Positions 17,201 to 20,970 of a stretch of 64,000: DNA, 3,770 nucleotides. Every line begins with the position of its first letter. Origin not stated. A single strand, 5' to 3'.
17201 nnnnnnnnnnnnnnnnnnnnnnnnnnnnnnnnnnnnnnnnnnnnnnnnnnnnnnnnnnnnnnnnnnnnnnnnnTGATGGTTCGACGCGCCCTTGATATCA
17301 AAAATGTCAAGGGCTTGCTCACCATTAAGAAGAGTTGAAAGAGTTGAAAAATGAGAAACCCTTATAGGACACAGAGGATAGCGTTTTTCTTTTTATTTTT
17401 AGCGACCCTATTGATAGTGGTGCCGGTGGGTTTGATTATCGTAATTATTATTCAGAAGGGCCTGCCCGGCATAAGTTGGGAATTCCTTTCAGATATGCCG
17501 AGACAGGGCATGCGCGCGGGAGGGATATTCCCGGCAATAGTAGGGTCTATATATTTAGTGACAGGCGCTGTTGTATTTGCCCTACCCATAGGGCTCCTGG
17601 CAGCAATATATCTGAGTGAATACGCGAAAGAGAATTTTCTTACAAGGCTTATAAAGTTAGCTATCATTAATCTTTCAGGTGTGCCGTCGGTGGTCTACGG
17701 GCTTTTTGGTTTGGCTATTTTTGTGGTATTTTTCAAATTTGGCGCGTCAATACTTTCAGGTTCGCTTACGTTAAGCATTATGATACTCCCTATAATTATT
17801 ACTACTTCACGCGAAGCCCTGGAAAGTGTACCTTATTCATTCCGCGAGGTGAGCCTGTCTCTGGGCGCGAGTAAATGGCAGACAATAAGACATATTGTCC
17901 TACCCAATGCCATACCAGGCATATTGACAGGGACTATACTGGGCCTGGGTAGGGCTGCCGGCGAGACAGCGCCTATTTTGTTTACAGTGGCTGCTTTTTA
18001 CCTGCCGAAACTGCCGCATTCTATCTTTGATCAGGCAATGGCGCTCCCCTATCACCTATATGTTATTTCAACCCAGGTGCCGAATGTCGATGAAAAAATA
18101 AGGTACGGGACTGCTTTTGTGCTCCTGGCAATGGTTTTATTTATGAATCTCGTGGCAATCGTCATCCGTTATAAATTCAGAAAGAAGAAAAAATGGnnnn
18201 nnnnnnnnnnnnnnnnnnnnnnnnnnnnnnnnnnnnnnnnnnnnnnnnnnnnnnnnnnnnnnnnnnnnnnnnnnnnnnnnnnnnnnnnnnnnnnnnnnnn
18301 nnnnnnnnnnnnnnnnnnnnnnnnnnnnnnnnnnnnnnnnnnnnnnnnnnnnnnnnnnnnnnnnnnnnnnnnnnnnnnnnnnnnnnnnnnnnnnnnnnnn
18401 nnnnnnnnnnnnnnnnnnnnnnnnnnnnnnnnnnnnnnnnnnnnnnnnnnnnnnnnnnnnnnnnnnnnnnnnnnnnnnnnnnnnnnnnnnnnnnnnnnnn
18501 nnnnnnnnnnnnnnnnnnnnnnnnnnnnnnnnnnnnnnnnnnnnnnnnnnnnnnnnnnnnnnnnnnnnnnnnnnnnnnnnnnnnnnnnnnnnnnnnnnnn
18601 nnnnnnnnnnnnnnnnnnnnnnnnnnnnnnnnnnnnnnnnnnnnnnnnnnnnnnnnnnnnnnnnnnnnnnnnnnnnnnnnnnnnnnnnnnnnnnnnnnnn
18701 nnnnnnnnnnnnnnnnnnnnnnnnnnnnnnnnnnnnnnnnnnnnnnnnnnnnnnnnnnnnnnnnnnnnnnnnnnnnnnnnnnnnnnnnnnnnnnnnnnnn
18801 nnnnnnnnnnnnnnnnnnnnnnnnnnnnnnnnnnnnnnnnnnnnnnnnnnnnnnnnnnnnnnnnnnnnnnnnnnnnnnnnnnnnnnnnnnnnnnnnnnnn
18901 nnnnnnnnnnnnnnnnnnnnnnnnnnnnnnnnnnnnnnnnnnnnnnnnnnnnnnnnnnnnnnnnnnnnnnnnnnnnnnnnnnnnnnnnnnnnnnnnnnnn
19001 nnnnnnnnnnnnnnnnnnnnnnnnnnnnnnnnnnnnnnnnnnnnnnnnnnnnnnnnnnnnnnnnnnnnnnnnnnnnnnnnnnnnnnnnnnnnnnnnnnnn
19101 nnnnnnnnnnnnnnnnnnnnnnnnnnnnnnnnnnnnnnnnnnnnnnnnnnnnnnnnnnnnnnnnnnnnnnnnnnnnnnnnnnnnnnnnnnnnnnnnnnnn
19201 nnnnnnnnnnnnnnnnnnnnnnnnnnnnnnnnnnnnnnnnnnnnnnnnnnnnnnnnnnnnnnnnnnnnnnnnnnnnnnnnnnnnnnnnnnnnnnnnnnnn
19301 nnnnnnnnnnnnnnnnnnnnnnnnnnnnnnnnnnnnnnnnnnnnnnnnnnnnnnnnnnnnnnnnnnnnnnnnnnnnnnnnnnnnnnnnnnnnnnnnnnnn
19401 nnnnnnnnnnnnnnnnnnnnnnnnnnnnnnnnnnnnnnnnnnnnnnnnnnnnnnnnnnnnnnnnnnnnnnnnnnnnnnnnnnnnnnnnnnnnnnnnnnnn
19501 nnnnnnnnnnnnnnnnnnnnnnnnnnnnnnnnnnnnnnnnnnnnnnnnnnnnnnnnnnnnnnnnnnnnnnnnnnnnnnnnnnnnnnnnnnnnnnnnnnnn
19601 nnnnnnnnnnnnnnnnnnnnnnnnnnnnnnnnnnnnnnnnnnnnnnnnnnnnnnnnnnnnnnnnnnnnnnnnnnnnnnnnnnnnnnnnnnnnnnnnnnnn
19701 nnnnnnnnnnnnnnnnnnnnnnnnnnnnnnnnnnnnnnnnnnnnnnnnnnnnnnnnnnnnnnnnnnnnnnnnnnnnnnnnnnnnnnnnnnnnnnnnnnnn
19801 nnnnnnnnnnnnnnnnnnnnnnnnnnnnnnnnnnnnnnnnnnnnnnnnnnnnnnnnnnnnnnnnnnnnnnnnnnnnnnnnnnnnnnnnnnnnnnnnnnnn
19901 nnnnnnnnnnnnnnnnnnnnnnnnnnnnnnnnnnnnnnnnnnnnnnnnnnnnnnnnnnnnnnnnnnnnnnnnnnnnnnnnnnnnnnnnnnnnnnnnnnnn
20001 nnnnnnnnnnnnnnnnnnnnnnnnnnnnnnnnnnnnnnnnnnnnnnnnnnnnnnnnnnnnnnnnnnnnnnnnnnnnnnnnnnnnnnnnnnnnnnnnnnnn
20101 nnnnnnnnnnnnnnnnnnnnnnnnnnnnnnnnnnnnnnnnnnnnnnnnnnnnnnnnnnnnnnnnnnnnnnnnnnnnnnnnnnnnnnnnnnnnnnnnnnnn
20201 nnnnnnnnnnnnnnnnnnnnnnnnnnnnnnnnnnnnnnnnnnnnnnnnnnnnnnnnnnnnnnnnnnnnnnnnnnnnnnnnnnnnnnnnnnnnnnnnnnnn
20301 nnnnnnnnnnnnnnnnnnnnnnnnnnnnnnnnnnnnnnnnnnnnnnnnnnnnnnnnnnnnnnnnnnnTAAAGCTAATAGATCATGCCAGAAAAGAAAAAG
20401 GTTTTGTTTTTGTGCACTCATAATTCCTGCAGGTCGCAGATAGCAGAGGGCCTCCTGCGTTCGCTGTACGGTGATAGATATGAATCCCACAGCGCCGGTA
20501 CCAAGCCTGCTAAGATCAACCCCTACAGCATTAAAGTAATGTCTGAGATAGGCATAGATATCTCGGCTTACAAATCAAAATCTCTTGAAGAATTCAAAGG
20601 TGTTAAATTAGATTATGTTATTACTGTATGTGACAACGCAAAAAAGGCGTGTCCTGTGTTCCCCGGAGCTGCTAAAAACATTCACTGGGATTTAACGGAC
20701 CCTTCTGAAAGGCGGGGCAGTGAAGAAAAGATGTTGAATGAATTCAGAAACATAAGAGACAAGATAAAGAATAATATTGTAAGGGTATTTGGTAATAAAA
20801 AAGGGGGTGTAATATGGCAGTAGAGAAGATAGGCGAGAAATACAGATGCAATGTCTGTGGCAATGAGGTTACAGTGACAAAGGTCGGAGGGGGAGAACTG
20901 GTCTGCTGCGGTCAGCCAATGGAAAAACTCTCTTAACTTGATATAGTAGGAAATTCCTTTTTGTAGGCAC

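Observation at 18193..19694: Tandem PstB paralogues with complementary motif loss predict one dead and one live ATP site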

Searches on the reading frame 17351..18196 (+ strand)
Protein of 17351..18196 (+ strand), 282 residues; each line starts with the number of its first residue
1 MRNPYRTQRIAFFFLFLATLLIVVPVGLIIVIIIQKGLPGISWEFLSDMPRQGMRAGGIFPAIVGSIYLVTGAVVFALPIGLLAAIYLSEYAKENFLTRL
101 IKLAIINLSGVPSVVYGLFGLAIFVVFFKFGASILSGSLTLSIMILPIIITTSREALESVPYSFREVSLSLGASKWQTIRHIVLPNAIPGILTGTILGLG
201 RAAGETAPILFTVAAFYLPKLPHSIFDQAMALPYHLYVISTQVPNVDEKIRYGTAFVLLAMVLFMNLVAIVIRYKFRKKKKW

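Call 42: search_protein_families(library=pfam, proteins=[window:17351-18196:+], max_evalue=0.00001)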
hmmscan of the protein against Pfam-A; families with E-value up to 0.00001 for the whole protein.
window:17351-18196:+ (282 aa): 1 family
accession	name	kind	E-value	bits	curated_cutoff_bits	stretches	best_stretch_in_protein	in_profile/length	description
PF00528.27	BPD_transp_1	-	1.2e-23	84.3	26.4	1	78-279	2-181/184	Binding-protein-dependent transport system inner membrane component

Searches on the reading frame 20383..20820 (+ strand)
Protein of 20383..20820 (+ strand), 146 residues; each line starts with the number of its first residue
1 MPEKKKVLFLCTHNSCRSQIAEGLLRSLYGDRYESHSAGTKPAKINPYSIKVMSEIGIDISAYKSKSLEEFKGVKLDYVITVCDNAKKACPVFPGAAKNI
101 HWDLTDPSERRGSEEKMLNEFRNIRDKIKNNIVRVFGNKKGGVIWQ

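Call 42: search_protein_families(library=pfam, proteins=[window:20383-20820:+], max_evalue=0.00001)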
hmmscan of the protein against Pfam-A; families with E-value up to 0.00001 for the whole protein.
window:20383-20820:+ (146 aa): 1 family
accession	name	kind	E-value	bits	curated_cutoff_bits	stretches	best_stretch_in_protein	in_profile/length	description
PF01451.26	LMWPc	-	1.4e-20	74.5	23.2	1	7-132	1-140/144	Low molecular weight phosphotyrosine protein phosphatase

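Call 63: search_protein_families(library=ncbifam, proteins=[window:20383-20820:+], max_evalue=0.00001)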
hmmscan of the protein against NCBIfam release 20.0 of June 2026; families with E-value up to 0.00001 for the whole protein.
window:20383-20820:+ (146 aa): 3 families
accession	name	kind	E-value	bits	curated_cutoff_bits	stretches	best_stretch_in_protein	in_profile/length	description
TIGR02691.1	arsC_pI258_fam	equivalog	1.6e-40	138.3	174.3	1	7-133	1-127/129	arsenate reductase (thioredoxin)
NF010053.0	PRK13530.1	subfamily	5.8e-33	114.1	215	1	3-134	2-127/133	arsenate reductase (thioredoxin)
TIGR02689.1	ars_reduc_gluta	equivalog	1e-25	90.3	157.6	1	5-134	1-124/126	arsenate reductase, glutathione/glutaredoxin type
